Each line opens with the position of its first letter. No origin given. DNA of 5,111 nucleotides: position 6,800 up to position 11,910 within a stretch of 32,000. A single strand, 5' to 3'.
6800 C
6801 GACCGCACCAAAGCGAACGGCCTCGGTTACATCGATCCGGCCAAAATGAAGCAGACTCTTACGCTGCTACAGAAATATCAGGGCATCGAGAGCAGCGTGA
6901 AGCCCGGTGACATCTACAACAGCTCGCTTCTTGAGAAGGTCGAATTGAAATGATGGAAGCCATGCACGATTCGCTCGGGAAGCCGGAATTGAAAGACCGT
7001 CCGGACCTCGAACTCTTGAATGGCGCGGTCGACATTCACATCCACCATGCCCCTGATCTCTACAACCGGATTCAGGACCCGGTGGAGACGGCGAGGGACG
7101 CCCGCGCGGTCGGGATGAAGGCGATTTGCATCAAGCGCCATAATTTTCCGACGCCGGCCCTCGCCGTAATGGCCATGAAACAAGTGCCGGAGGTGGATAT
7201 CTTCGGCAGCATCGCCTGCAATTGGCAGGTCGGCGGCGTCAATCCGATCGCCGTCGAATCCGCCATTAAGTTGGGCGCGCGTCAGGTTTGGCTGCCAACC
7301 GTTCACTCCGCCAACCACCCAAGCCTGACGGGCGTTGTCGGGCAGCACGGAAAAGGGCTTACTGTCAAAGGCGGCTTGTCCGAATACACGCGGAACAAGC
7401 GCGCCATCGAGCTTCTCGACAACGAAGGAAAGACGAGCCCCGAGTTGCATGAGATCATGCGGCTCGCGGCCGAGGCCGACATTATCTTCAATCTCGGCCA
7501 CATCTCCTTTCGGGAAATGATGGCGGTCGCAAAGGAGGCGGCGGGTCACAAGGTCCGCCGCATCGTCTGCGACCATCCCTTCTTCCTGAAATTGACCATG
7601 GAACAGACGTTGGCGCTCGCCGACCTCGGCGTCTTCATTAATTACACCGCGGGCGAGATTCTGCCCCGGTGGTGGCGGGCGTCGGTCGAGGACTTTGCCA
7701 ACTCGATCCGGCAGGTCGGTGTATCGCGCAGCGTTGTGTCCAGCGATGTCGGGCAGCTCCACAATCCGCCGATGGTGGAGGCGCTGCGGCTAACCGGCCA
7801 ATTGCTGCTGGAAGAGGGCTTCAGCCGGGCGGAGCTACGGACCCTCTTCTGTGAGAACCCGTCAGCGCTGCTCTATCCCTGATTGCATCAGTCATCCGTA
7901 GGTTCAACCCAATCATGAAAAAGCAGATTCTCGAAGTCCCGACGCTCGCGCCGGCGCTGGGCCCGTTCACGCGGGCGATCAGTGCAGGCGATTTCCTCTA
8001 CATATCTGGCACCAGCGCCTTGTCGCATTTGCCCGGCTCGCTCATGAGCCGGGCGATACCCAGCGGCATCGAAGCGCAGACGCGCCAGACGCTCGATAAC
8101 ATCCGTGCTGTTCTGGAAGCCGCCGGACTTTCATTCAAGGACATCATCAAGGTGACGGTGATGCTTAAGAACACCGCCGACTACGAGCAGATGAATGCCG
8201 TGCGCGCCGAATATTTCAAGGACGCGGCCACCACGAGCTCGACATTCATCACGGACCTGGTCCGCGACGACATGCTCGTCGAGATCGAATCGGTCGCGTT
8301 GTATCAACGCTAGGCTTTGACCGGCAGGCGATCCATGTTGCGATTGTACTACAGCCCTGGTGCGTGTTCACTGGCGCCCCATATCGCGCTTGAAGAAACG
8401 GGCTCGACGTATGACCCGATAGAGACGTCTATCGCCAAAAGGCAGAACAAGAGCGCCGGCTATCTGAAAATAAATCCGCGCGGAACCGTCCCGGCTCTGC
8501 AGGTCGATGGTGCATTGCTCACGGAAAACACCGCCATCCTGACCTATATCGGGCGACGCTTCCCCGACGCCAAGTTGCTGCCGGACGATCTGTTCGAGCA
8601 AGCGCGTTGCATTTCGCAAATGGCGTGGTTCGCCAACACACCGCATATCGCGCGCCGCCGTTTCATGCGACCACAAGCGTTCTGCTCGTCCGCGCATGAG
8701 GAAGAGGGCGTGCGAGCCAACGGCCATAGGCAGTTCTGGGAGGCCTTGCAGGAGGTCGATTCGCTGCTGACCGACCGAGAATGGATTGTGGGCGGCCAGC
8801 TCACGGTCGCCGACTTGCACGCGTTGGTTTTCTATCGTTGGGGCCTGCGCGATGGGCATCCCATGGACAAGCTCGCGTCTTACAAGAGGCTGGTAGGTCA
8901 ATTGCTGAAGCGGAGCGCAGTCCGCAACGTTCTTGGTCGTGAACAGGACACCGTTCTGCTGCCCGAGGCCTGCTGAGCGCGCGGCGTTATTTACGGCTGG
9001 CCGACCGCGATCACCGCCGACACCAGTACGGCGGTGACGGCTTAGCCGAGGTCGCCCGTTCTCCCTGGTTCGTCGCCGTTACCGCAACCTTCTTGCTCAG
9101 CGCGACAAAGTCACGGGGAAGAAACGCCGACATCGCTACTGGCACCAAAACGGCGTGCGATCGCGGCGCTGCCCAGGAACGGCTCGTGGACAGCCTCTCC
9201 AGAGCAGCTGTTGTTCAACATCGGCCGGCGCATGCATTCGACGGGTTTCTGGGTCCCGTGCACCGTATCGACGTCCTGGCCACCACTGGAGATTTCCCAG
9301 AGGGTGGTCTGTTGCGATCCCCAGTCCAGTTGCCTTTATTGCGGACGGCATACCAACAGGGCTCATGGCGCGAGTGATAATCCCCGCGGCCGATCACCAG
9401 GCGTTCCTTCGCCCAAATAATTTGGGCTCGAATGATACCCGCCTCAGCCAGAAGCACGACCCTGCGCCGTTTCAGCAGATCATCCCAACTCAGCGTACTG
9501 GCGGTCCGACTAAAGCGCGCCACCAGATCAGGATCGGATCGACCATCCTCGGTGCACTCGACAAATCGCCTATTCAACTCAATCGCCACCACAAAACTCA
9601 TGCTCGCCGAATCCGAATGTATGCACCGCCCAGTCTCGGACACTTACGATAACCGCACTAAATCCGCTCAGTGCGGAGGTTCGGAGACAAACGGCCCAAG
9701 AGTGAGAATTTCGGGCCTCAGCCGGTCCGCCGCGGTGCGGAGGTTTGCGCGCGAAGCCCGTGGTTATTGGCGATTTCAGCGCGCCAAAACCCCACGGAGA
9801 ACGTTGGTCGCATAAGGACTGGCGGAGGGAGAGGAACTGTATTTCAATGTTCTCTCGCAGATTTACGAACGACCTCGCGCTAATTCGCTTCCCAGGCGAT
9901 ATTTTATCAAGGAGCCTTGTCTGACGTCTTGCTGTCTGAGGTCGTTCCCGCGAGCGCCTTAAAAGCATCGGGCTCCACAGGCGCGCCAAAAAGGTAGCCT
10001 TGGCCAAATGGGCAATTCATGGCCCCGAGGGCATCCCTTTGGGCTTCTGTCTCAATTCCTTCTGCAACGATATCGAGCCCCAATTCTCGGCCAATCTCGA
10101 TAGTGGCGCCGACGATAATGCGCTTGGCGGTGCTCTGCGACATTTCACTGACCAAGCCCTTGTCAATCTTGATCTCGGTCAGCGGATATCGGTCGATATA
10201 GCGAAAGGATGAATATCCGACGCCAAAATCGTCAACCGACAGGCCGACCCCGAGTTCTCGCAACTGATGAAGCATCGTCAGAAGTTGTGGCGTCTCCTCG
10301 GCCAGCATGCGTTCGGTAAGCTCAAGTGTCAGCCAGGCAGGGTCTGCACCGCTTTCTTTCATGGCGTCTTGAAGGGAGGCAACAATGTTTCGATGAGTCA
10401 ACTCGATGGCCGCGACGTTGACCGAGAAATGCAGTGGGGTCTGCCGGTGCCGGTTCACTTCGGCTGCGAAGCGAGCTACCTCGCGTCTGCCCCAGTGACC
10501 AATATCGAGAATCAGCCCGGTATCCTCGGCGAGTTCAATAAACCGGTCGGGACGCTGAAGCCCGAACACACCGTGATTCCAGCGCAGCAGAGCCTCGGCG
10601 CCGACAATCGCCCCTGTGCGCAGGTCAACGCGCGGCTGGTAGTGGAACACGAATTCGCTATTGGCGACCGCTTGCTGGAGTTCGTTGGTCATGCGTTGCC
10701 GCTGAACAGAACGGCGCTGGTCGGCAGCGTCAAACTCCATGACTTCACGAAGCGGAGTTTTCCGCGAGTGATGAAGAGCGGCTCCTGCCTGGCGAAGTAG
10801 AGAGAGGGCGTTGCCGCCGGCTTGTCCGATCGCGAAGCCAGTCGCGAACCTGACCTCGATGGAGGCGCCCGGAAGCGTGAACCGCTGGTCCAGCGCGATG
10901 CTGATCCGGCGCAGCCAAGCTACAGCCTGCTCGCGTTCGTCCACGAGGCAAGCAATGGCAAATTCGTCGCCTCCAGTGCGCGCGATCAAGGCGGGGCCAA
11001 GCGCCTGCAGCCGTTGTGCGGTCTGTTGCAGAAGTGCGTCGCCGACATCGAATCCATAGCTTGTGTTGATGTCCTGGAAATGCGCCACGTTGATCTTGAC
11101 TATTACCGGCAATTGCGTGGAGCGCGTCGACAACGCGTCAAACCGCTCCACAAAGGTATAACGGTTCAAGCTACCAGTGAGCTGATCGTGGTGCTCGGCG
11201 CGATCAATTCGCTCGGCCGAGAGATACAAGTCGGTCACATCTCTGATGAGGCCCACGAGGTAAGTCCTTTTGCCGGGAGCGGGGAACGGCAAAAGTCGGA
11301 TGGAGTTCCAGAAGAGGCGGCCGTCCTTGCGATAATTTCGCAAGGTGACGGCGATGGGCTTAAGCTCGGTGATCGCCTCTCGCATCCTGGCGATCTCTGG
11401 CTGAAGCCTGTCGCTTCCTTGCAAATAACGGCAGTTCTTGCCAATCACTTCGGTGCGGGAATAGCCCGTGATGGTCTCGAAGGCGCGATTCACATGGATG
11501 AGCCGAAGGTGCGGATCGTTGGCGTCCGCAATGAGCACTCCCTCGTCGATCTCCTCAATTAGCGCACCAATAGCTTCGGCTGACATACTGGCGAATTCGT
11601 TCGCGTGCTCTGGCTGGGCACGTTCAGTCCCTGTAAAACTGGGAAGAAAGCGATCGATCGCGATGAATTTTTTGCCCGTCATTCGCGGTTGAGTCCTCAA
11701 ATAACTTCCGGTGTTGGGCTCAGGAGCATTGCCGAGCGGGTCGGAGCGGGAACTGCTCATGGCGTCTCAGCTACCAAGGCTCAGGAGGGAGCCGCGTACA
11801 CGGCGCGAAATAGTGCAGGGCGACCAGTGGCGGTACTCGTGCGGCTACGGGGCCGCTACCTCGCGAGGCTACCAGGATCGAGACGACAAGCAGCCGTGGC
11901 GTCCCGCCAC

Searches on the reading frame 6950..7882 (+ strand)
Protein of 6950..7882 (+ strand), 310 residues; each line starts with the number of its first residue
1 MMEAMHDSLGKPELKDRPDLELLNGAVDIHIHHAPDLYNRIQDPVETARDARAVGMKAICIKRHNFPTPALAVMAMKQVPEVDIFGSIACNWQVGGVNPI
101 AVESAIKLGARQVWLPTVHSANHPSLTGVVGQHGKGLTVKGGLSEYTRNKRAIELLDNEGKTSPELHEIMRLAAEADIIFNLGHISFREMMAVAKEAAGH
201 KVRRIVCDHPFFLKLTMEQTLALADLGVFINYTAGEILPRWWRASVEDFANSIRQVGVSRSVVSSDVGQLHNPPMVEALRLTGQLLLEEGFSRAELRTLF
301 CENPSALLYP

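Call 56: search_protein_families(library=pfam, proteins=[window:6950-7882:+], max_evalue=0.001)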
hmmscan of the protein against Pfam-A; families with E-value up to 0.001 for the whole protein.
window:6950-7882:+ (310 aa): 1 family
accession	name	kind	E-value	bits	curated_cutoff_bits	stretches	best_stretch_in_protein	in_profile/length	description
PF19799.5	DUF6282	-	3e-59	200.5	26.8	1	25-230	1-195/196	Family of unknown function (DUF6282)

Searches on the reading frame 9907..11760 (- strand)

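Call 56: search_protein_families(library=pfam, proteins=[window:9907-11760:-], max_evalue=0.001)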
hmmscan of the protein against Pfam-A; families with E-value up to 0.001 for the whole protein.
window:9907-11760:- (617 aa): 7 families
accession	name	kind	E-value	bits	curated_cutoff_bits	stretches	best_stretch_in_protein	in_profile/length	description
PF00563.25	EAL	-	4.3e-65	219.8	31.3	1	359-594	2-236/236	EAL domain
PF13426.13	PAS_9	-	5e-20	72.2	27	1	73-177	2-103/103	PAS domain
PF00990.26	GGDEF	-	7.7e-19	68.5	23.8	1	190-334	2-156/161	Diguanylate cyclase, GGDEF domain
PF08448.16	PAS_4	-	1.6e-08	35.2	23.1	1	75-178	8-108/110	PAS fold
PF13188.13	PAS_8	-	6e-08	32.8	21.8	1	66-122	5-53/65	PAS domain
PF00989.32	PAS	-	6.2e-08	33.1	22.6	1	66-175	5-113/113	PAS fold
PF08447.18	PAS_3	-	3.4e-06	27.7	25.6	1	88-170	2-87/89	PAS fold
